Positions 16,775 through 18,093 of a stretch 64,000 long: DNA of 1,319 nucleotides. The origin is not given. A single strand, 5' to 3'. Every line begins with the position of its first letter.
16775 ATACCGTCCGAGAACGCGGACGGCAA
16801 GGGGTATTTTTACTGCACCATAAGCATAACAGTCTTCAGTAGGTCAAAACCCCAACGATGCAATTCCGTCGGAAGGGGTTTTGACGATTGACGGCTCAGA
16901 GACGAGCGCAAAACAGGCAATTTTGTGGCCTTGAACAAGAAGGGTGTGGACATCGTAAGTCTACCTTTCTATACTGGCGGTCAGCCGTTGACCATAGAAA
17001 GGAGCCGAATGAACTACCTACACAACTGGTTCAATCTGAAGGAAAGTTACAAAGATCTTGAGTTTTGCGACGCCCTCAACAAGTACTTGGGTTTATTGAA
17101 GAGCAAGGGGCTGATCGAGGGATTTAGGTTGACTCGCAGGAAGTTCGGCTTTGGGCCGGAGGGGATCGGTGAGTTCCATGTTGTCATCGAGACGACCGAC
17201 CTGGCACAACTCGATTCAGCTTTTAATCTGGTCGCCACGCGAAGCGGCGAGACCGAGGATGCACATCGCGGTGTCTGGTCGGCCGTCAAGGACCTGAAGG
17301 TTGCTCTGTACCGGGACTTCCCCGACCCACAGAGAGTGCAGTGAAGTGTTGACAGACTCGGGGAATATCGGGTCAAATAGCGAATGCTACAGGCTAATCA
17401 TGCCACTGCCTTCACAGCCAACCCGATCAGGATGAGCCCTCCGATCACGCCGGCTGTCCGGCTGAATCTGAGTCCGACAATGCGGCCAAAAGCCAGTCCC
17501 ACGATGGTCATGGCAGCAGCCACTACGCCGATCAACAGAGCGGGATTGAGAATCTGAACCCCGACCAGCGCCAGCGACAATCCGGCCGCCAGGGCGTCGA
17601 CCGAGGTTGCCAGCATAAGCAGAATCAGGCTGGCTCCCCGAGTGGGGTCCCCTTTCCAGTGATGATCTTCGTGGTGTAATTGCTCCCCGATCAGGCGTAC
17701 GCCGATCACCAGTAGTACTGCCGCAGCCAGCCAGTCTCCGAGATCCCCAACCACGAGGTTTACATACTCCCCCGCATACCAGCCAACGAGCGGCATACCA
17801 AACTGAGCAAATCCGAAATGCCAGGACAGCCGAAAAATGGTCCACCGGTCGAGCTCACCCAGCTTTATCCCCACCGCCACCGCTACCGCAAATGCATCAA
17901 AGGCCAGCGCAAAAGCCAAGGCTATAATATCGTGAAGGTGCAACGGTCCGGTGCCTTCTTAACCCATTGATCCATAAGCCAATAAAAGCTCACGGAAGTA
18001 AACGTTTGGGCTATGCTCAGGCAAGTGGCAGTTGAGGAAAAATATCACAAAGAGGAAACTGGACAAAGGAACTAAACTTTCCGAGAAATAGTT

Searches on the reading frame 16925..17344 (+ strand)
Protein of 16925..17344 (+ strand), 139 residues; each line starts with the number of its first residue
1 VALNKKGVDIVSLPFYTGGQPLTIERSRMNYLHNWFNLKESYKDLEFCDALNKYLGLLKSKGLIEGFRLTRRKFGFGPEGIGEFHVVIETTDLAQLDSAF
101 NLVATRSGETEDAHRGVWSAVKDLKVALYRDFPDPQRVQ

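Call 51: search_protein_families(library=pfam, proteins=[window:16925-17344:+], max_evalue=0.001)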
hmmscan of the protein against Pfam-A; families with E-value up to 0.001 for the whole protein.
window:16925-17344:+ (139 aa): 1 family
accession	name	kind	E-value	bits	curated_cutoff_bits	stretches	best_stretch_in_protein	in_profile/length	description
PF20319.3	DUF6614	-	2.6e-37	127.8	25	1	29-138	1-110/116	Family of unknown function (DUF6614)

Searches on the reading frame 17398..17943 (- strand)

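Call 51: search_protein_families(library=pfam, proteins=[window:17398-17943:-], max_evalue=0.001)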
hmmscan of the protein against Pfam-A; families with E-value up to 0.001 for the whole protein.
window:17398-17943:- (181 aa): 1 family
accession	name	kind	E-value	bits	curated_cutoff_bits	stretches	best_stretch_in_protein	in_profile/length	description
PF02659.21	Mntp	-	1.2e-38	132.7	24.4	1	35-178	6-150/152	Putative manganese efflux pump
